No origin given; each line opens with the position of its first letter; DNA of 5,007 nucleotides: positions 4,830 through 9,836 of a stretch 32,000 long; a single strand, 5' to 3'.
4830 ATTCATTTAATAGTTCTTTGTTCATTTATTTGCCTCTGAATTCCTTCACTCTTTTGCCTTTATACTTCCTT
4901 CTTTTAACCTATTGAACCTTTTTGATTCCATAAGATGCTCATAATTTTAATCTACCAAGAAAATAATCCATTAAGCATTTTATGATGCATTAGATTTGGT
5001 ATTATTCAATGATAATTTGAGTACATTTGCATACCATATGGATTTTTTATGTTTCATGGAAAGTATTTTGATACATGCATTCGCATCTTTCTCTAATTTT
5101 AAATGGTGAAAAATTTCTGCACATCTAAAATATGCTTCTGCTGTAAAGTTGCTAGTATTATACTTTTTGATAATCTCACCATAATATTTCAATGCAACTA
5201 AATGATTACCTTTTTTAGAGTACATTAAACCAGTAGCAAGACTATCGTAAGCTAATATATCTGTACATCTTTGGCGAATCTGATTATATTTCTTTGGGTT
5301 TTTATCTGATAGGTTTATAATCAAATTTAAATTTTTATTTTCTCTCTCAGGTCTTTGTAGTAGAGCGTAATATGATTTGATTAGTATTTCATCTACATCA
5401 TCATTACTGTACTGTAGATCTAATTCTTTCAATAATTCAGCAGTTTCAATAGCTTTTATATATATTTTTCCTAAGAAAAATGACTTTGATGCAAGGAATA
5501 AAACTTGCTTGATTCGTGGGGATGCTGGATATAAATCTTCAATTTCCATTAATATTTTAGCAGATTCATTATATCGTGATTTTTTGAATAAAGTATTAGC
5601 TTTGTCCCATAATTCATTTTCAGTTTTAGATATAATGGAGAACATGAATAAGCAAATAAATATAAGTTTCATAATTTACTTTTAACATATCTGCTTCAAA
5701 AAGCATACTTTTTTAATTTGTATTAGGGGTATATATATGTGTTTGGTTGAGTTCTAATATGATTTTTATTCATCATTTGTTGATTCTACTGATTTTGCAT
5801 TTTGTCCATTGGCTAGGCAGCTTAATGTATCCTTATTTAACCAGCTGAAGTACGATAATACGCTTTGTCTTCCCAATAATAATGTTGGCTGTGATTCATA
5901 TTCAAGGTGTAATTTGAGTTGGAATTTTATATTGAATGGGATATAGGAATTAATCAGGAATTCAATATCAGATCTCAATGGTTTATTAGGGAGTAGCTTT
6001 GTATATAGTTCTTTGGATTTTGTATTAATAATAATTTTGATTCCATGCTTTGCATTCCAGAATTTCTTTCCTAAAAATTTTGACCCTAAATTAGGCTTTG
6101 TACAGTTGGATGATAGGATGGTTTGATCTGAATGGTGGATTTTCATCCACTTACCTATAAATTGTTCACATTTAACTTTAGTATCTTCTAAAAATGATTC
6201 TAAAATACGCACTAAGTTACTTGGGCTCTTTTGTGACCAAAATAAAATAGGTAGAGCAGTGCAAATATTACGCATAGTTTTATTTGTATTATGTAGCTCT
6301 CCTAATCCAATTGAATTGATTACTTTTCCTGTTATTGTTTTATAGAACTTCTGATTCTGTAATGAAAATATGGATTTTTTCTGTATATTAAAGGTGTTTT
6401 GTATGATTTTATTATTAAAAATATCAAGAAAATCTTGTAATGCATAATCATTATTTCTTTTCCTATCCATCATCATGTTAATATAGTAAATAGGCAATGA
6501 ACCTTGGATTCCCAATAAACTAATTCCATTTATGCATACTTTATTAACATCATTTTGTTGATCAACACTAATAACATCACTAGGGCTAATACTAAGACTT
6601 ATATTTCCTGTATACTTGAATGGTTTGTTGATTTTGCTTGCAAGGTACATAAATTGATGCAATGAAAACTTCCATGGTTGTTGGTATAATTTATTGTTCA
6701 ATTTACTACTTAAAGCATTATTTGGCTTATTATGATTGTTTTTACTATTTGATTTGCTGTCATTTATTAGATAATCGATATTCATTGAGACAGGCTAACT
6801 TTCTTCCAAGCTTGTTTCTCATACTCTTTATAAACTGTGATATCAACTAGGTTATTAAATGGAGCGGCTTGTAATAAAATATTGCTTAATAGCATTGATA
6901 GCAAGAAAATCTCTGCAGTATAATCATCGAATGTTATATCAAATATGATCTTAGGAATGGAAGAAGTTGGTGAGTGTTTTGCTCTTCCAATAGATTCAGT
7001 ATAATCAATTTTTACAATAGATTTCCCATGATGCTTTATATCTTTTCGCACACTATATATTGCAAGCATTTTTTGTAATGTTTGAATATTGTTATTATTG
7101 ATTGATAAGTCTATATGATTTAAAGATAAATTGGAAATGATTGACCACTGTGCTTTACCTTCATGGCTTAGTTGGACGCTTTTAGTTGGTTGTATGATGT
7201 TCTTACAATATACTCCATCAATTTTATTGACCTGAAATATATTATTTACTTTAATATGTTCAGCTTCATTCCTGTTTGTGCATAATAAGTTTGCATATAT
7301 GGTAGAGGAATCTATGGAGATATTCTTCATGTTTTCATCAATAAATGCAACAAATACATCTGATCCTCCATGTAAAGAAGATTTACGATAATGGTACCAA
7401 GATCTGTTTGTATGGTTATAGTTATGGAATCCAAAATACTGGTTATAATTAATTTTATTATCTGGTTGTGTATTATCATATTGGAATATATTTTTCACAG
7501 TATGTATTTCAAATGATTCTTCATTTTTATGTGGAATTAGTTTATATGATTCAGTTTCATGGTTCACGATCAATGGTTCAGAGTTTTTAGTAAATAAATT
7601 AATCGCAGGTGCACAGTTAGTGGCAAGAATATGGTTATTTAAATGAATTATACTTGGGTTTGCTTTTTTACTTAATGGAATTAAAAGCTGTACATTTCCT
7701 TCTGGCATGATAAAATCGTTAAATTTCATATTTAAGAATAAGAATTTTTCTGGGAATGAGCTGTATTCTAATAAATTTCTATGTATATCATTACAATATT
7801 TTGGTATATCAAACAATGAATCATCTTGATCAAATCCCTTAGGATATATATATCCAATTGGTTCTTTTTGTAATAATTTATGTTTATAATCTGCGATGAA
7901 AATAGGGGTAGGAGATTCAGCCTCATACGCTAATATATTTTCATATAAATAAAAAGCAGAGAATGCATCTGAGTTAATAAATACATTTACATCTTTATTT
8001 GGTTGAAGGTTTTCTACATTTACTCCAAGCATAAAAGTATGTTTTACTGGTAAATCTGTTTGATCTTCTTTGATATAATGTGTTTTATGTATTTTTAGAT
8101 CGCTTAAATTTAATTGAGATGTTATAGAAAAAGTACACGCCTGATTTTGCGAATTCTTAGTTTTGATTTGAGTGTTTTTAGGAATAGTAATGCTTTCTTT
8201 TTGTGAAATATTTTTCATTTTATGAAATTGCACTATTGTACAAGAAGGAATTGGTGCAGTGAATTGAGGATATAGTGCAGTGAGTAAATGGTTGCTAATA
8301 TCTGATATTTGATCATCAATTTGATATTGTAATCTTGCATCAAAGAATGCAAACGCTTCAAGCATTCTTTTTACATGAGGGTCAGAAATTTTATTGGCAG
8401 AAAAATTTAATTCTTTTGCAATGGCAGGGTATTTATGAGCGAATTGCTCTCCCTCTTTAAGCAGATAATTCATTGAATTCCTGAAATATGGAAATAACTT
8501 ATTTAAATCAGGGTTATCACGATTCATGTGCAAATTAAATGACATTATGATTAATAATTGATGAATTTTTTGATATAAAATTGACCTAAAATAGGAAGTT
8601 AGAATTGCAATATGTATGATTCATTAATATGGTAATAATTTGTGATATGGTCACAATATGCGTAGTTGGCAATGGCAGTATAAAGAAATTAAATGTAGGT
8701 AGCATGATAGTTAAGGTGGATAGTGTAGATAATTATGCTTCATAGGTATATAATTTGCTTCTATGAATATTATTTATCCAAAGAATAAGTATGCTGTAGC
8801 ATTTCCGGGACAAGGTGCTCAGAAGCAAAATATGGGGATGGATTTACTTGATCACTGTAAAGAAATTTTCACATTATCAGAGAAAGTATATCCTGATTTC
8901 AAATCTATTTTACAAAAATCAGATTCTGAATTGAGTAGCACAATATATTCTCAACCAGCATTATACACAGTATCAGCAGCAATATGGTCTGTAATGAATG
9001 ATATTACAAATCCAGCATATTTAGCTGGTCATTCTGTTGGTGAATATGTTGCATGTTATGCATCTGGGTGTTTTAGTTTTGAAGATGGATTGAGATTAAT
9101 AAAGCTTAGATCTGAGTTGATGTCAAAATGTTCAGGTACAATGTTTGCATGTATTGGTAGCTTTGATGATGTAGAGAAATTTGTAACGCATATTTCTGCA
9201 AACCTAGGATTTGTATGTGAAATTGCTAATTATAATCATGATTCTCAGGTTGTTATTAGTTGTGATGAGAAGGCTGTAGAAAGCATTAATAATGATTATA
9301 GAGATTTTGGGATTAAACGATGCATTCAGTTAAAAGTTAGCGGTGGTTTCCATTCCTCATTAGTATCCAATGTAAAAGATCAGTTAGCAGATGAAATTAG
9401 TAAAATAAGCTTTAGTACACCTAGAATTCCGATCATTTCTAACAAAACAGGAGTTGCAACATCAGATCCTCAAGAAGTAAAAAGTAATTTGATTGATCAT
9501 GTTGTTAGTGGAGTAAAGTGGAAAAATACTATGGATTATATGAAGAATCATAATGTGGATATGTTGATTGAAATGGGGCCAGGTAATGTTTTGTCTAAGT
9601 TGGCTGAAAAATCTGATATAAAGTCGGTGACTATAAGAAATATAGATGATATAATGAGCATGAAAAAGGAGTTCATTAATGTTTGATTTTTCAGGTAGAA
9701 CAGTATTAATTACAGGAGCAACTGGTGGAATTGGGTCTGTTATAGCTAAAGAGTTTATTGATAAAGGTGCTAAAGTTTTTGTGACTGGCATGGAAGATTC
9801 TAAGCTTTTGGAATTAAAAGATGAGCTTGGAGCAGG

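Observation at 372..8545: Fragmented, possibly minimal T6SS embedded among housekeeping genes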

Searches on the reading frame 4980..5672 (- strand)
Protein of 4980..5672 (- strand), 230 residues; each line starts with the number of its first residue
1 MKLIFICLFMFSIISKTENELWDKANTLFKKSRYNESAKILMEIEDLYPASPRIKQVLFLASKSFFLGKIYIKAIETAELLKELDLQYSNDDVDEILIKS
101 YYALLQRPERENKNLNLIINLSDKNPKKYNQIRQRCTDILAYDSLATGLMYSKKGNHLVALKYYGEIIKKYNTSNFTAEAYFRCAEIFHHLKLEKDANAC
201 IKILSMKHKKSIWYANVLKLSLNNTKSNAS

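Call 4: search_protein_families(library=pfam, proteins=[window:4980-5672:-], max_evalue=0.01)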
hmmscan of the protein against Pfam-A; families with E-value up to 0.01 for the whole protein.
window:4980-5672:- (230 aa): 1 family
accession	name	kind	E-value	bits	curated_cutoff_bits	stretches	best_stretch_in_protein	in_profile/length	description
PF13525.12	YfiO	-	9.8e-10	39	25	2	16-79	3-66/203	Outer membrane lipoprotein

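Call 72: search_protein_families(library=ncbifam, proteins=[window:4980-5672:-], max_evalue=0.01)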
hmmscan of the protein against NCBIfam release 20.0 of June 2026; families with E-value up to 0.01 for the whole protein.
window:4980-5672:- (230 aa): 2 families
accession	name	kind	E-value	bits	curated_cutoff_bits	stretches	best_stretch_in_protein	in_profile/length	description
TIGR03302.1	OM_YfiO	subfamily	8.1e-16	58.2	81.4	1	16-214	31-239/239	outer membrane protein assembly factor BamD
TIGR02795.1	tol_pal_ybgF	equivalog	1.5e-06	28.8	90.1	1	148-205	46-103/119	tol-pal system protein YbgF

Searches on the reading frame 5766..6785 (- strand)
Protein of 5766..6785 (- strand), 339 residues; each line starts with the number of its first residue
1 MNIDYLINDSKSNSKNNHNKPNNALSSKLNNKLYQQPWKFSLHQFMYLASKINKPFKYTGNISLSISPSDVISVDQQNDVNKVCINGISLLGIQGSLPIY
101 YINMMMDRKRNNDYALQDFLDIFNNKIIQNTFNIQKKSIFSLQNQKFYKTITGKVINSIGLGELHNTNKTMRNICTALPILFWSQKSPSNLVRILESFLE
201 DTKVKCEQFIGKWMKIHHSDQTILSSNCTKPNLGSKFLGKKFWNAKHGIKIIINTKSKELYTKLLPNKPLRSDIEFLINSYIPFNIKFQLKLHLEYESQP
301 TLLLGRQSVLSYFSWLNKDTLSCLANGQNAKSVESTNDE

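Call 4: search_protein_families(library=pfam, proteins=[window:5766-6785:-], max_evalue=0.01)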
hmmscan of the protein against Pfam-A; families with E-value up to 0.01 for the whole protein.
window:5766-6785:- (339 aa): 1 family
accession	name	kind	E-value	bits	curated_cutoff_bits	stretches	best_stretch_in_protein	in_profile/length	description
PF06996.16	T6SS_TssG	-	2.1e-40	139.3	24.6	1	37-316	2-303/304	Type VI secretion, TssG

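Call 72: search_protein_families(library=ncbifam, proteins=[window:5766-6785:-], max_evalue=0.01)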
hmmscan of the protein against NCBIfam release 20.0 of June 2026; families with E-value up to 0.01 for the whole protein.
window:5766-6785:- (339 aa): 1 family
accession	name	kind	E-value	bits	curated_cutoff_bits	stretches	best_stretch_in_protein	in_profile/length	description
TIGR03347.1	VI_chp_1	equivalog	4e-41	141.1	143.3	1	53-316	32-299/300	type VI secretion system baseplate subunit TssG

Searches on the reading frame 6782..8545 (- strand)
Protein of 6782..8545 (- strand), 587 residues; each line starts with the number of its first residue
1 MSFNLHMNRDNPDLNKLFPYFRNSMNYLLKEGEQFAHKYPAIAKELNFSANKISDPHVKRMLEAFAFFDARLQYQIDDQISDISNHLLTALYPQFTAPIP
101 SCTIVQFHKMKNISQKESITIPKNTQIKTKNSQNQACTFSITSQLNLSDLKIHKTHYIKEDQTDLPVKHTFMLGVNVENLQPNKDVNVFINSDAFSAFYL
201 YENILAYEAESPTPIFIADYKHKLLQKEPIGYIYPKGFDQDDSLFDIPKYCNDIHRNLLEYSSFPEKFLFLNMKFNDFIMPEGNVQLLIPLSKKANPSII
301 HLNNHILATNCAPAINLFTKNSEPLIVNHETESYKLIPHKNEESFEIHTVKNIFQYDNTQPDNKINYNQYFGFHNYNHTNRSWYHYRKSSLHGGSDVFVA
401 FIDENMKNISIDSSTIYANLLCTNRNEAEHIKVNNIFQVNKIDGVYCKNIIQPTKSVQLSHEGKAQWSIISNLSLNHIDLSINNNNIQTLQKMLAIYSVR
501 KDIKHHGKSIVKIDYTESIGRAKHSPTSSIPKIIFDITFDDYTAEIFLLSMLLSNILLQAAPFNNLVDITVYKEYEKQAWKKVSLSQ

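Call 4: search_protein_families(library=pfam, proteins=[window:6782-8545:-], max_evalue=0.01)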
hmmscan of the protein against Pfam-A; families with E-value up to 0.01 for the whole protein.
window:6782-8545:- (587 aa): 1 family
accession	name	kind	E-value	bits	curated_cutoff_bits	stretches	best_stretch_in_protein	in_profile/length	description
PF05947.17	T6SS_TssF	-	1.2e-99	335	25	1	15-581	3-599/608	Type VI secretion system, TssF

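Call 72: search_protein_families(library=ncbifam, proteins=[window:6782-8545:-], max_evalue=0.01)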
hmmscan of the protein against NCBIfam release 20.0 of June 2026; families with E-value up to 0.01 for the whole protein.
window:6782-8545:- (587 aa): 2 families
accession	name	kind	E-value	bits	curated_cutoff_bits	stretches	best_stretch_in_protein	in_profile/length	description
TIGR03359.1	VI_chp_6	equivalog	4.1e-102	343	260.3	1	19-578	3-586/600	type VI secretion system baseplate subunit TssF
NF041246.1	T6SS_IglH_TssF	exception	6.9e-09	35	75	1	59-207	1-143/464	type VI secretion system baseplate subunit TssF/IglH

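Call 74: find_related_loci(query=A6, collection=metagenome_contigs, flank=8000)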
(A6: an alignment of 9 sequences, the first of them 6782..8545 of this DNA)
Query A6 (587 aa) in metagenome_contigs; peptide patterns used: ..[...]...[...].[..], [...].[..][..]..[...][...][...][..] (x = any residue, [..] = any of these).
600 stretches matched a pattern (row limit reached: there are more); 545 encode a relative of the query (tblastn E <= 1e-3); the best 80 are kept; 80 distinct loci.
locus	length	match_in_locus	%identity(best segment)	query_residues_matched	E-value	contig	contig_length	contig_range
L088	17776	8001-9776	29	14-582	3e-79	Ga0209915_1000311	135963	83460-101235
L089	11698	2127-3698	30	8-519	2e-68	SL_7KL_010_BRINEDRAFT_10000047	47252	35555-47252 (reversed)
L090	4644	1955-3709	25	17-582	1e-66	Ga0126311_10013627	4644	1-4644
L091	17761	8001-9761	26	20-582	2e-66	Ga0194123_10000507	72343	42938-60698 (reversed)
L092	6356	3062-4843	25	2-582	2e-64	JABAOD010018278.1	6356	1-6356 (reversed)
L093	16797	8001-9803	26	2-582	7e-64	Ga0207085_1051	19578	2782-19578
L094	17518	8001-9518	28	15-497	6e-61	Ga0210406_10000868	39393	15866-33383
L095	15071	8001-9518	28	15-497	1e-60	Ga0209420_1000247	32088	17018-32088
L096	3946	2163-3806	29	13-557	8e-61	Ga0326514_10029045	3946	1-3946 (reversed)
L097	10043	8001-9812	25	15-582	3e-60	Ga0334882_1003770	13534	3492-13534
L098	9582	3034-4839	25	15-582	8e-60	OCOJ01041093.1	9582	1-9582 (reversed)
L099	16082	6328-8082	25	20-584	2e-59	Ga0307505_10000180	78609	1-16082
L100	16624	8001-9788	26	4-584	3e-59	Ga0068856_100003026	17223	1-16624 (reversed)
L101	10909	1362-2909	26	9-497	3e-59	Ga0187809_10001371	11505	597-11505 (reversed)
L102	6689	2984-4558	29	15-514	6e-59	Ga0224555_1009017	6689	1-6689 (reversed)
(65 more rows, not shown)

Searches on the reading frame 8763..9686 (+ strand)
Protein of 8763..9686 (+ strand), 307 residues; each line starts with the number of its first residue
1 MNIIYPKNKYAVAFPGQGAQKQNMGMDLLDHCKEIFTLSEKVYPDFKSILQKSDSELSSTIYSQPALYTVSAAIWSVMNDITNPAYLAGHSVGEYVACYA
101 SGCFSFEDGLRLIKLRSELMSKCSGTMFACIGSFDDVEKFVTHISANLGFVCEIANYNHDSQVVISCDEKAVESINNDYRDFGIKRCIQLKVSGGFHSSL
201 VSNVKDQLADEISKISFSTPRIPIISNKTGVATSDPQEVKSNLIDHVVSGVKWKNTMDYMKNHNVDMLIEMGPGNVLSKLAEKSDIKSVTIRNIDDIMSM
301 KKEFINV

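Call 4: search_protein_families(library=pfam, proteins=[window:8763-9686:+], max_evalue=0.01)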
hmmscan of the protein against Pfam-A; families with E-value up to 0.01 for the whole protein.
window:8763-9686:+ (307 aa): 1 family
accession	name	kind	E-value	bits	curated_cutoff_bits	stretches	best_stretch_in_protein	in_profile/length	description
PF00698.26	Acyl_transf_1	-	2.4e-25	90.1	32.7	1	14-280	4-274/319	Acyl transferase domain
